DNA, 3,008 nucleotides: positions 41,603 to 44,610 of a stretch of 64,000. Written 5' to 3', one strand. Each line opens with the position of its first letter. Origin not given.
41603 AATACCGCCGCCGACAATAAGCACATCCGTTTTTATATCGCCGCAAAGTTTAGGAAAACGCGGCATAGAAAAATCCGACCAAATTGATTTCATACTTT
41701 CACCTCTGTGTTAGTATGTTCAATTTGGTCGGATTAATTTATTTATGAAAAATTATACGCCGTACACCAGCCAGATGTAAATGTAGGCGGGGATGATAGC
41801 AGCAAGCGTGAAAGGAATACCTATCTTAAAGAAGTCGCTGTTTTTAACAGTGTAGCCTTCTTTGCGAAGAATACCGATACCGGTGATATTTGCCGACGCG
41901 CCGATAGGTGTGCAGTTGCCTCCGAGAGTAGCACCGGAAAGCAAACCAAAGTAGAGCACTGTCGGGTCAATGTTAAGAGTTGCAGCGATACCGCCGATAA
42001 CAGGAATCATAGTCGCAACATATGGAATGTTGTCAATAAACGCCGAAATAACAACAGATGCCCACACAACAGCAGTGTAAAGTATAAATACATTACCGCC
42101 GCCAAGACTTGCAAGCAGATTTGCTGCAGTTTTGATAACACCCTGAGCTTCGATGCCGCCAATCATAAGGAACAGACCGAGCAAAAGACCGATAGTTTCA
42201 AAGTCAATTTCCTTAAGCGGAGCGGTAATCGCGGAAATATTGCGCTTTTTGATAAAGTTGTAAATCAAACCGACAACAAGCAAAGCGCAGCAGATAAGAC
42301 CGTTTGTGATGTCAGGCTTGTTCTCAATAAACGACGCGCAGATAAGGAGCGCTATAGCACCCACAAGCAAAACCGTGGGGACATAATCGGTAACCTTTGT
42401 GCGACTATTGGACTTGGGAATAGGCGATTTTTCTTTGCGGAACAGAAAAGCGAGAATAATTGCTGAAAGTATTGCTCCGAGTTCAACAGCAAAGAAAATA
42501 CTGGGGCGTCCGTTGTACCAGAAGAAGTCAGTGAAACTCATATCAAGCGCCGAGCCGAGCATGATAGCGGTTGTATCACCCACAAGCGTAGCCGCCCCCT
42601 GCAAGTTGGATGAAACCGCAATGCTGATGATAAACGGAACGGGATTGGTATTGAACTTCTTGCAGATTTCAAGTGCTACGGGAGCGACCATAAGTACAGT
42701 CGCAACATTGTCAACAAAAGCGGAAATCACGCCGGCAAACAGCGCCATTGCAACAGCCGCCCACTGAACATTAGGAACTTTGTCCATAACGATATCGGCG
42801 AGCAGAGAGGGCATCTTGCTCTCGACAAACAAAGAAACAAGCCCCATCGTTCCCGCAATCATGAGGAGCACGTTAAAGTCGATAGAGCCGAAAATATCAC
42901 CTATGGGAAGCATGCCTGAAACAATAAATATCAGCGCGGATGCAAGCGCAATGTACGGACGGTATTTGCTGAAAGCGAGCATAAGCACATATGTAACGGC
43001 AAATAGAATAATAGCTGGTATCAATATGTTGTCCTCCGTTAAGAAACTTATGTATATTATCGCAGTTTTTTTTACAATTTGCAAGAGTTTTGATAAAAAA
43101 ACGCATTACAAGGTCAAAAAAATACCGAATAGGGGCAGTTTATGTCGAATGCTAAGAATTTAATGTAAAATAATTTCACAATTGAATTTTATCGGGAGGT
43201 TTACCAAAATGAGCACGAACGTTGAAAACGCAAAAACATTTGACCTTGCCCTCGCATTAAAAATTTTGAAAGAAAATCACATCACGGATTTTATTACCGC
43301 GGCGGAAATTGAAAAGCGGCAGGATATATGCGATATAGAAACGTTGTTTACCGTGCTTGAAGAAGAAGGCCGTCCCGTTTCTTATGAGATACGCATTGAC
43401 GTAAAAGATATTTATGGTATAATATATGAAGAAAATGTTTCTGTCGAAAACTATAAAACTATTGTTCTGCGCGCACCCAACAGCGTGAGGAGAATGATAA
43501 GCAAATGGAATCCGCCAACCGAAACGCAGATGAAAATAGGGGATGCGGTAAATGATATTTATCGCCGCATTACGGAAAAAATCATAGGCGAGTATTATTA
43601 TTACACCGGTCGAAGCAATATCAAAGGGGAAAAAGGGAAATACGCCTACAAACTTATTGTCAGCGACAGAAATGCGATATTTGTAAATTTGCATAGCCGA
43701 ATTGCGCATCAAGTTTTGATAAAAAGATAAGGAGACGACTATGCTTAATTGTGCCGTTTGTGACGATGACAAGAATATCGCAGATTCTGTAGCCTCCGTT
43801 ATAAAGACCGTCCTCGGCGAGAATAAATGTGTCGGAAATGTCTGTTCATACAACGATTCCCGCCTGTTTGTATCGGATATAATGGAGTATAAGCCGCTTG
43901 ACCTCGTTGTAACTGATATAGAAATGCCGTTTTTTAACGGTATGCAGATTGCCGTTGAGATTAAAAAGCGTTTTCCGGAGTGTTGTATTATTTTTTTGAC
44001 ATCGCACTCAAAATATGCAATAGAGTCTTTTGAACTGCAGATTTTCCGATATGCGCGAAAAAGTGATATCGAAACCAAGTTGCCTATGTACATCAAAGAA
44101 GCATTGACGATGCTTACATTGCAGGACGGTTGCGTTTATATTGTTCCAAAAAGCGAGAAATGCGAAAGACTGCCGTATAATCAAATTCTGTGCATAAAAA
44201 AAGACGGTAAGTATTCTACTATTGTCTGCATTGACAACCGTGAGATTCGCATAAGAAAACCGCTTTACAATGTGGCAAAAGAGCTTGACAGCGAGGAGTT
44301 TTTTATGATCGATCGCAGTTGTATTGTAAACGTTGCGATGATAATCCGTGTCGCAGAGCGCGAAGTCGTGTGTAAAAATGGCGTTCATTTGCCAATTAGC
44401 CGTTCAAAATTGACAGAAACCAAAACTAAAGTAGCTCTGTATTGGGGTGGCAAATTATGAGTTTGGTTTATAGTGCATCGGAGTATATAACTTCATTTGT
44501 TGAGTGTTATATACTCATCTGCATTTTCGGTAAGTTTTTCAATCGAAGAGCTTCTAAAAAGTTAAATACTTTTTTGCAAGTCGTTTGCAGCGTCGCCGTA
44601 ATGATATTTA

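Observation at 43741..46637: agr-type quorum-sensing locus with an unannotated 39-codon AgrD gene predicting a Ser-lactone autoinducer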

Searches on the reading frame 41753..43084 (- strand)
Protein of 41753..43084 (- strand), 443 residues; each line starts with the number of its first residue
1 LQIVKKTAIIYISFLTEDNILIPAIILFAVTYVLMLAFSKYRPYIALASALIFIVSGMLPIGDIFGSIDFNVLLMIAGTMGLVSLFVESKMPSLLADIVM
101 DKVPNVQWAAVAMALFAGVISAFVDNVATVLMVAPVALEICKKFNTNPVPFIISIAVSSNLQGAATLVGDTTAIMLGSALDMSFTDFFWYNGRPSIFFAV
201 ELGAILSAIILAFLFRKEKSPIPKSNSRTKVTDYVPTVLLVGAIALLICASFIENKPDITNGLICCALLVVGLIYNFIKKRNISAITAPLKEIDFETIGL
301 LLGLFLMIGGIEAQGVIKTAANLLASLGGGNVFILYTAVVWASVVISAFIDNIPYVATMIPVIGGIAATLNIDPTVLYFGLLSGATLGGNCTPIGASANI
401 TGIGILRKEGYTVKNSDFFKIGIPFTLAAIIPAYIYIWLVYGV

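Call 3: search_protein_families(library=pfam, proteins=[window:41753-43084:-], max_evalue=1)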
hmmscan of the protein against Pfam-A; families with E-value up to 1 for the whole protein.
window:41753-43084:- (443 aa): 4 families
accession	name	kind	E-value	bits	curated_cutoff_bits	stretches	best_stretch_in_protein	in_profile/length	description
PF03600.22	CitMHS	-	3.6e-65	220.7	31.9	2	33-374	2-328/336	Citrate transporter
PF06808.19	DctM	-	2.6e-06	27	23.8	2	172-436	151-407/413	Tripartite ATP-independent periplasmic transporter, DctM component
PF12534.13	Pannexin_like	-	0.26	10.7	25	0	36-57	121-142/346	Pannexin-like TM region of LRRC8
PF09581.16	Spore_III_AF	-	0.79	10.2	28.3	0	25-70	3-47/185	Stage III sporulation protein AF (Spore_III_AF)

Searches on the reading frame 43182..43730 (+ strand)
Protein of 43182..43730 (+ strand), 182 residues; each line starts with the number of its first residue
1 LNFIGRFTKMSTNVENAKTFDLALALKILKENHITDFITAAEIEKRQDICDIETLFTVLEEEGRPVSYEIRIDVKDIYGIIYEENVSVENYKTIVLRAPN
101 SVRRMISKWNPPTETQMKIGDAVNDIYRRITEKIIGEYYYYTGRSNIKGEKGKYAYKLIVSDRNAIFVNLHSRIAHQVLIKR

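Call 3: search_protein_families(library=pfam, proteins=[window:43182-43730:+], max_evalue=1)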
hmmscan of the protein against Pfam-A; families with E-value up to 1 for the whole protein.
window:43182-43730:+ (182 aa): 1 family
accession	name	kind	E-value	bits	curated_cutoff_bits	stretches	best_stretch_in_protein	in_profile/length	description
PF08841.16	DDR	-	0.13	11.6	24.6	0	31-76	175-219/328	Diol dehydratase reactivase ATPase-like domain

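Call 4: search_protein_families(library=ncbifam, proteins=[window:43182-43730:+], max_evalue=1)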
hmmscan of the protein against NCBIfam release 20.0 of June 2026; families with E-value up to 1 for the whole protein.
window:43182-43730:+ (182 aa): 0 families

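Call 35: find_homologous_proteins(query=window:43209-43730:+, max_evalue=0.001)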
Query window:43209-43730:+ (173 aa): 3 proteins with E <= 0.001 among 39 candidates.
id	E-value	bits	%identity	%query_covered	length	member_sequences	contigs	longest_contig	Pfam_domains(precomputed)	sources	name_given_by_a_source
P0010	2.9e-107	373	100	100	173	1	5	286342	-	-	-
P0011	8.4e-50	187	53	100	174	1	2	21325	-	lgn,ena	-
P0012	1.7e-49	186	53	99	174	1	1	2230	-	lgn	-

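Call 51: predict_structure(alignment_id=A2)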
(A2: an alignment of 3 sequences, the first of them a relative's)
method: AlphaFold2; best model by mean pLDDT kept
length: 173 residues; sequences in the alignment: 3
mean_pLDDT: 51.7   pTM: 0.40
mean pLDDT of the five models: 51.7, 51.4, 50.3, 49.9, 43.3
residues with pLDDT >= 90: 0; 70-90: 21; 50-70: 73; < 50: 79
segments of 3 or more residues with pLDDT < 50: 1-8, 56-106, 134-143, 163-166, 168-173
pLDDT, mean of each block of 10 residues (from residue 1): 38 66 59 79 72 50 36 36 26 34 49 62 65 48 57 57 48 35
secondary structure, 60 per line:
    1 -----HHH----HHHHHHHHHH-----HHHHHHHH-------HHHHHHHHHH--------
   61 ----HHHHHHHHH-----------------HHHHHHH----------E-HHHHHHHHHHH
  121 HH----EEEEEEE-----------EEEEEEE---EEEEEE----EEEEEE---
elements in order: H13-22 H28-35 H43-52 H65-73 H91-97 H110-122 E127-133 E145-151 E155-160 E165-170

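Call 52: search_protein_representatives(protein=window:43209-43730:+)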
Query: 173 residues. Proteins with E-value up to 0.001 (for the whole library): 29; up to 1e-10: 14; up to 1e-30: 2. The best 29 are listed.
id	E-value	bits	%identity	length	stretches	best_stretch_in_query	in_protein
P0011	2.7e-50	186.6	53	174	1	1-173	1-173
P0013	1.7e-32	128.7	38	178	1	8-169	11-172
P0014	2.4e-30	121.7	39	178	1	1-171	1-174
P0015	4.5e-28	114.4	49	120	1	64-170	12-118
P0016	3.7e-26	108.1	43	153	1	12-170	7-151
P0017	1.7e-25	106.0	39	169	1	6-170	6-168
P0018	2.1e-25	105.6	35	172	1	6-170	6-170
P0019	8.0e-23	97.3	34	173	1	5-171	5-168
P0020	5.8e-15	71.7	40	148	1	49-167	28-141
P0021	2.6e-12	63.1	36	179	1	56-169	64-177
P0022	6.7e-12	61.8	38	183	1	66-171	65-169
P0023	8.0e-12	61.5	33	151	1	59-166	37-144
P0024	9.8e-12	61.2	31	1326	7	88-150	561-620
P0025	6.0e-11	58.7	44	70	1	108-170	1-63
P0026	1.1e-10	57.8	31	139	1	55-167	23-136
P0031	3.7e-06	43.1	34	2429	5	95-130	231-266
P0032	6.4e-06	42.3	32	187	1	89-162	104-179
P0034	1.5e-05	41.2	39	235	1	91-162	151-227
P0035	1.7e-05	41.0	34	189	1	82-167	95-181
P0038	1.3e-04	38.1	38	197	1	89-162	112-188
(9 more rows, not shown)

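Call 53: search_protein_families(library=pfam, proteins=[P0024, P0031, P0013, P0021, P0032, P0034, P0035, P0038], max_evalue=0.01)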
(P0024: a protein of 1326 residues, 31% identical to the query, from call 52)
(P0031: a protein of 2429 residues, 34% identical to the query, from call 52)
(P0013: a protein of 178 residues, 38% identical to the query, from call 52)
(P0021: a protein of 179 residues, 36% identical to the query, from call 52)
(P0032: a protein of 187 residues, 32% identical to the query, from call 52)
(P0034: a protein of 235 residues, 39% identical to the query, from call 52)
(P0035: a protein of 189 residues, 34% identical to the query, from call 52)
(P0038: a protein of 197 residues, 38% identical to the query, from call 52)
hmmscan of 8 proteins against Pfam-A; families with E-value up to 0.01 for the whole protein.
P0024 (1326 aa): 17 families
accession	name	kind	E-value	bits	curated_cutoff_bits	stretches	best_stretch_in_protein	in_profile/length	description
PF12768.13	Rax2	-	1.2e-40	140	28.8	7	155-265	22-132/254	Rax2 C-terminal beta propeller domain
PF17164.10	DUF5122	-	2.6e-28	98.4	27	1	451-474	2-25/36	Domain of unknown function (DUF5122) beta-propeller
PF13964.12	Kelch_6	-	1.5e-20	72.9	25.3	0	167-202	10-44/50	Kelch motif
PF00028.23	Cadherin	-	3.6e-19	69.4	28.8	3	741-831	2-92/93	Cadherin domain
PF20271.3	CATASP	-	3.2e-14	53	29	0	566-602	5-41/86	CATRA-Associated Small Protein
PF17963.7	Big_9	-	3.2e-13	50.8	23.6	3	731-830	1-89/89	Bacterial Ig domain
PF01344.31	Kelch_1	-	4.3e-10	39.4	20.1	0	166-201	9-42/46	Kelch motif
PF07646.21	Kelch_2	-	1.3e-07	31.6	21.3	0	163-201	6-44/48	Kelch motif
PF06482.17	Endostatin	-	8.4e-06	26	29.4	1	1176-1323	10-165/170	Collagenase NC10 and Endostatin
PF05345.18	He_PIG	-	1.1e-05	26.2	24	0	733-832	1-96/96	Putative Ig domain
PF23673.1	DUF7154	-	3.1e-05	24.8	27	0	688-749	13-71/108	Domain of unknown function (DUF7154)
PF07494.17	Reg_prop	-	0.00054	20.3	20.4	0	489-507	3-21/24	Two component regulator propeller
PF15418.12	DUF4625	-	0.00081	20.1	27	0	794-831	94-130/131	Domain of unknown function (DUF4625)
PF22352.2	K319L-like_PKD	-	0.0013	19.1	27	0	787-831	42-84/84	K319L-like, PKD domain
PF25173.1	Beta-prop_WDR3_1st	-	0.0019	18.3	154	0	90-209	11-116/184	WDR3 first beta-propeller domain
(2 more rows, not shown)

P0031 (2429 aa): 11 families
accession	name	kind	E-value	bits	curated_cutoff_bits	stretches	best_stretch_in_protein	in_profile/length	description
PF02494.22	HYR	-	2.8e-64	213.9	21.7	8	830-909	1-81/81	HYR domain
PF12768.13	Rax2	-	7.4e-46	157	28.8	6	610-704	24-117/254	Rax2 C-terminal beta propeller domain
PF17164.10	DUF5122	-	7.8e-37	125.7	27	1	212-237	2-27/36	Domain of unknown function (DUF5122) beta-propeller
PF23237.1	HYR_4C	-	2e-36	124.4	27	0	929-985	14-73/73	HYR-like domain with 4 cysteines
PF13964.12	Kelch_6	-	4.1e-34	115.9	25.3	0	161-198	9-44/50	Kelch motif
PF16403.11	Bact_surface_Ig-like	-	1.1e-19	70.7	27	0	2114-2139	46-71/71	Bacterial surface protein, Ig-like domain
PF25210.1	Kelch_FKB95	-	7.9e-16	58.9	70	2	117-219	44-147/268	FKB95, Kelch-repeats domain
PF07646.21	Kelch_2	-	4.1e-11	42.7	21.3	0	112-147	8-43/48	Kelch motif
PF01344.31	Kelch_1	-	9.3e-09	35.1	20.1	1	114-147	10-41/46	Kelch motif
PF24681.1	Kelch_KLHDC2_KLHL20_DRC7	-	6.2e-05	22.8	50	1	115-295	8-194/221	KLHDC2/KLHL20/DRC7 Kelch-repeats domain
PF13754.12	Big_3_4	-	0.00015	22.1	27.3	0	1803-1836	29-63/106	Domain of unknown function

P0013 (178 aa): 0 families

P0021 (179 aa): 0 families

P0032 (187 aa): 0 families

P0034 (235 aa): 0 families

P0035 (189 aa): 0 families

P0038 (197 aa): 1 family
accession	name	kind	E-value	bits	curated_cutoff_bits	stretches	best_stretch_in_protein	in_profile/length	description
PF06244.18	Ccdc124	-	0.00018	22.2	24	1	57-131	12-80/82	Coiled-coil domain-containing protein 124 /Oxs1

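Call 57: find_encoding_contigs(protein=P0032, flank=4000, max_places=2)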
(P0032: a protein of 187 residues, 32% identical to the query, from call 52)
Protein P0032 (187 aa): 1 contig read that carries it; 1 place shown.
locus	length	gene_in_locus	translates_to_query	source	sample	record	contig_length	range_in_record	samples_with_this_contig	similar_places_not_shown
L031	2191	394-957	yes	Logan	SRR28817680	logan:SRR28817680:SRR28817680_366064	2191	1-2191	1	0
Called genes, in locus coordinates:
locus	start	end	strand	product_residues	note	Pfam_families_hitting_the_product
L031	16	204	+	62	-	-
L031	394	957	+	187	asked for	-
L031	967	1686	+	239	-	PF00072:Response_reg, PF04397:LytTR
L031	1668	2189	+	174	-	?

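Call 58: find_encoding_contigs(protein=P0021, flank=4000, max_places=2)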
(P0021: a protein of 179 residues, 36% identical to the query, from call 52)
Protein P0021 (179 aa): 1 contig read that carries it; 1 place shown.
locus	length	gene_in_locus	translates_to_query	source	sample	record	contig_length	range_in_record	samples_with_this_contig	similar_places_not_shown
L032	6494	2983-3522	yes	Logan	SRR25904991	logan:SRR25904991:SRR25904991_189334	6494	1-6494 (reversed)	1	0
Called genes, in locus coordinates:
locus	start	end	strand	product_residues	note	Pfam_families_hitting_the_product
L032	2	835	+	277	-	?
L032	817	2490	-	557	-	-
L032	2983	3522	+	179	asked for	-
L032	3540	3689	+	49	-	-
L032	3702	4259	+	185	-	PF00072:Response_reg (weak), PF04397:LytTR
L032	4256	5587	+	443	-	PF14501:HATPase_c_5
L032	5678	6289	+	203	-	PF04647:AgrB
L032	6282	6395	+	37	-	-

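Call 63: predict_structure(alignment_id=A4)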
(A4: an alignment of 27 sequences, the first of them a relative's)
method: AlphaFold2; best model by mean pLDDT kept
length: 173 residues; sequences in the alignment: 27
mean_pLDDT: 93.7   pTM: 0.86
mean pLDDT of the five models: 93.7, 93.1, 93.0, 91.2, 90.5
residues with pLDDT >= 90: 158; 70-90: 6; 50-70: 4; < 50: 5
segments of 3 or more residues with pLDDT < 50: 1-5
pLDDT, mean of each block of 10 residues (from residue 1): 58 97 96 97 98 96 97 95 96 95 94 98 98 93 95 97 96 81
secondary structure, 60 per line:
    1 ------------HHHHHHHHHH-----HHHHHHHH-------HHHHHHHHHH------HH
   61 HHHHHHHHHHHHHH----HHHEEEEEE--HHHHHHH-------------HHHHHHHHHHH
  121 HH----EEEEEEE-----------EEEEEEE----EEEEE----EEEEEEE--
elements in order: H13-22 H28-35 H43-52 H59-74 E82-87 H90-96 H110-122 E127-133 E145-151 E156-160 E165-171

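Call 65: fold_search(model_id=the predicted structure, library=pdb)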
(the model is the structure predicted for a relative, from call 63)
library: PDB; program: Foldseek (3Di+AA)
matches with E <= 10: 355; with E <= 0.001: 0
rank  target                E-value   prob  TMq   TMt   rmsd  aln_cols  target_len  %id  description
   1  6w3d                  4.8e-01  0.09  0.19  0.24  13.1       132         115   10  Rd1NTF2_05 with long sheet (released 2020-04-15)
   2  4j5g_A                5.4e-01  0.13  0.19  0.30   9.3        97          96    9  Crystal structure analysis of Streptomyces aureofaciens ribonuclease Sa T95A mutant (released 2014-05-28)
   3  5jdj_P                7.4e-01  0.04  0.11  0.18  12.3        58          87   16  Crystal structure of domain I10 from titin in space group P212121 (released 2016-08-17)
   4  1uck_A                8.3e-01  0.10  0.20  0.30   9.5       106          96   10  Mutants of RNase Sa (released 2003-09-09)
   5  1box                  9.4e-01  0.11  0.21  0.33   9.5       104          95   10  N39S MUTANT OF RNASE SA FROM STREPTOMYCES AUREOFACIENS (released 1999-12-29)
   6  8fpj_A                9.4e-01  0.04  0.18  0.04  21.0       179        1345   15  Co-structure of the Human Metapneunomovirus RNA-dependent RNA polymerase with MRK-1 (released 2023-06-14)
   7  1t2h_A                1.0e+00  0.09  0.20  0.30   9.3       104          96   10  Y81W mutant of RNase Sa from Streptomyces aureofaciens (released 2004-12-21)
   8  1uci_A                1.1e+00  0.09  0.19  0.29   9.3        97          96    9  Mutants of RNase Sa (released 2003-09-09)
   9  1ucl_A                1.2e+00  0.09  0.19  0.29   9.3        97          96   10  Mutants of RNase Sa (released 2003-09-09)
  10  1t2i                  1.2e+00  0.08  0.18  0.28   9.6       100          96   10  T76W mutant of RNase Sa from Streptomyces aureofaciens (released 2004-12-21)
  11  1ucj_A                1.3e+00  0.08  0.19  0.29   9.7        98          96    8  Mutants of RNase Sa (released 2003-09-09)
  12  3bpq_B                1.3e+00  0.04  0.13  0.21   9.8        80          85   16  Crystal Structure of RelB-RelE antitoxin-toxin complex from Methanococcus jannaschii (released 2008-12-23)
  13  7o3t_B                1.4e+00  0.02  0.11  0.14  11.6        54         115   15  I-layer structure (TrwF/VirB9NTD, TrwE/VirB10NTD) of the outer membrane core complex from the fully-assembled R388 typ (released 2022-06-22)
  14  2qqu_A                1.4e+00  0.09  0.14  0.05  13.0        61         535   10  Crystal structure of a cell-wall invertase (D239A) from Arabidopsis thaliana in complex with sucrose (released 2008-04-22)
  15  9oce_A                1.4e+00  0.08  0.31  0.05  14.1       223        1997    8  2.48A cryo-EM structure of the Measles Virus L-P-C in complex with ERdRp-0519 (released 2025-09-03)
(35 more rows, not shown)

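Call 68: fold_search(model_id=the predicted structure, library=viral)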
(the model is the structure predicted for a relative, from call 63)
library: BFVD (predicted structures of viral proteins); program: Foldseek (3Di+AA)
matches with E <= 10: 489; with E <= 0.001: 0
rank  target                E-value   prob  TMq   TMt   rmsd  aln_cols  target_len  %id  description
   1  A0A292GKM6            1.6e-01  0.28  0.21  0.27   7.9       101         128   11  (no name in the UniProt tables at hand)
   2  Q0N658                2.3e-01  0.14  0.18  0.21  14.7       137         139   10  A43R [Variola virus]
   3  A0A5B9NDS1            2.9e-01  0.20  0.17  0.06  10.8        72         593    7  (no name in the UniProt tables at hand)
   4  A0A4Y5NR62            4.0e-01  0.21  0.13  0.28   9.5        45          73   16  Uncharacterized protein [Escherichia phage vB_EcoS_W011D]
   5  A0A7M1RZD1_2          4.2e-01  0.10  0.23  0.06  16.1       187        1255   13  Uncharacterized protein [uncultured phage cr127_1]
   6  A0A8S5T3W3            4.5e-01  0.25  0.24  0.40   6.9        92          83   10  Uncharacterized protein [Myoviridae sp. ctqfO1]
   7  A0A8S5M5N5            4.5e-01  0.13  0.19  0.30   9.5        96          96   12  Uncharacterized protein [Podoviridae sp. ctaNW81]
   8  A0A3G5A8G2            4.5e-01  0.06  0.18  0.11  12.9       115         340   11  Putative endonuclease [Hyperionvirus sp.]
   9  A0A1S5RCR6            5.1e-01  0.08  0.15  0.14  10.8        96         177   10  Uncharacterized protein [Lactobacillus phage P1]
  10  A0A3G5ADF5            5.4e-01  0.08  0.13  0.17  15.7        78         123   15  Uncharacterized protein [Hyperionvirus sp.]
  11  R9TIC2                5.4e-01  0.07  0.14  0.10  19.9       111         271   12  SprT-like domain-containing protein [Vibrio phage nt-1]
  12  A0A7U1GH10            5.7e-01  0.05  0.20  0.10  22.9       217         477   12  RNA-directed RNA polymerase [human metapneumovirus]
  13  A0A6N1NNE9            5.7e-01  0.03  0.15  0.08  19.3       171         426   10  Fe2OG dioxygenase domain-containing protein [Tupanvirus soda lake]
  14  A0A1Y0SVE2            6.1e-01  0.11  0.18  0.19  10.2       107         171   12  Uncharacterized protein [Pseudomonas phage Noxifer]
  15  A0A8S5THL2            6.5e-01  0.03  0.13  0.13  14.5       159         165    9  Cytotoxic translational repressor [Myoviridae sp. ctiv53]
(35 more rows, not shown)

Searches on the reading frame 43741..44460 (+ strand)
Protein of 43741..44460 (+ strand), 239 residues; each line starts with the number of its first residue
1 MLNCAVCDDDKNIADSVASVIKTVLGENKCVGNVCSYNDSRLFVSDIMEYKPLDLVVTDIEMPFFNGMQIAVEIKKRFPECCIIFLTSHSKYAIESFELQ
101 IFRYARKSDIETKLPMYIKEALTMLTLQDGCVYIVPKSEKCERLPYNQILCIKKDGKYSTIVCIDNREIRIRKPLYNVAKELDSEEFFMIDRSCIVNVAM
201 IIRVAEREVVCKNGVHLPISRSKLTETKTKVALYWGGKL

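Call 3: search_protein_families(library=pfam, proteins=[window:43741-44460:+], max_evalue=1)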
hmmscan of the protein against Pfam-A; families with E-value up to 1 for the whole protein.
window:43741-44460:+ (239 aa): 3 families
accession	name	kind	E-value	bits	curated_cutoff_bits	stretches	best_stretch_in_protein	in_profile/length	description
PF04397.21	LytTR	-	1.1e-14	54.9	22.6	1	142-230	4-96/98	LytTr DNA-binding domain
PF00072.30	Response_reg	-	5.4e-12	46.3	30.2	1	6-108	3-100/111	Response regulator receiver domain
PF06988.16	NifT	-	0.13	12.5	22.6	1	102-146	14-60/64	NifT/FixU protein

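Call 4: search_protein_families(library=ncbifam, proteins=[window:43741-44460:+], max_evalue=1)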
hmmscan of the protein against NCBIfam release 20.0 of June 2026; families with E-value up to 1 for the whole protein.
window:43741-44460:+ (239 aa): 54 families (the best 25 are shown)
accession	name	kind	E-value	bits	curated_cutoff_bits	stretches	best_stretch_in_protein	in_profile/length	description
NF010684.1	PRK14084.1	equivalog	6.5e-13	49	375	2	50-107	44-101/254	response regulator transcription factor LytR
NF008677.0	PRK11697.1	equivalog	1.1e-10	41.3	246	1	1-232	1-236/238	two-component system response regulator BtsR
TIGR01818.1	ntrC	equivalog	8.3e-08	31.4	558.6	1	6-107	3-99/463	nitrogen regulation protein NR(I)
NF046049.1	quorum_RR_AgrA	equivalog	2e-07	30.8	400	1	5-219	4-230/238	quorum-sensing response regulator AgrA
NF053512.1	nitric_RR_NosR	exception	3.3e-07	29.7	400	1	45-124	35-117/422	response regulator c-di-GMP phosphodiesterase, NosR family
NF051850.1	RespRegRprY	equivalog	2.9e-06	26.8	370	1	5-107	8-105/234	response regulator transcription factor RprY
NF008176.1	PRK10923.1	equivalog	4.1e-06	25.6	620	1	30-110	25-108/469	nitrogen regulation protein NR(I)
NF040749.1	tetrathio_RR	equivalog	5.5e-06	26.2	290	1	7-92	5-83/191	tetrathionate respiration response regulator TtrR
NF011896.0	PRK15369.1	equivalog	6.5e-06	25.9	242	1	7-106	9-105/211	two component system response regulator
NF040534.1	resp_reg_YycF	equivalog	1e-05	24.9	340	1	5-90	4-81/231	response regulator YycF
NF007403.0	PRK09935.1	equivalog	1.1e-05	25.2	271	1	19-91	17-88/210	fimbria biosynthesis transcriptional regulator FimZ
NF006900.1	PRK09390.1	equivalog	1.6e-05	24.6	255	1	5-122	8-120/203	response regulator FixJ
NF033120.0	vanR_FM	exception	2.7e-05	23.9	460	1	5-89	7-83/231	vancomycin resistance response regulator transcription factor, VanR-F/VanR-M family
NF008469.0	PRK11361.1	equivalog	2.7e-05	23.1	714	1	6-130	9-128/461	acetoacetate metabolism transcriptional regulator AtoC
NF046022.1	RespRegCpdRBruc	equivalog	5e-05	23.3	180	1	46-95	39-88/120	cell cycle two-component system response regulator CpdR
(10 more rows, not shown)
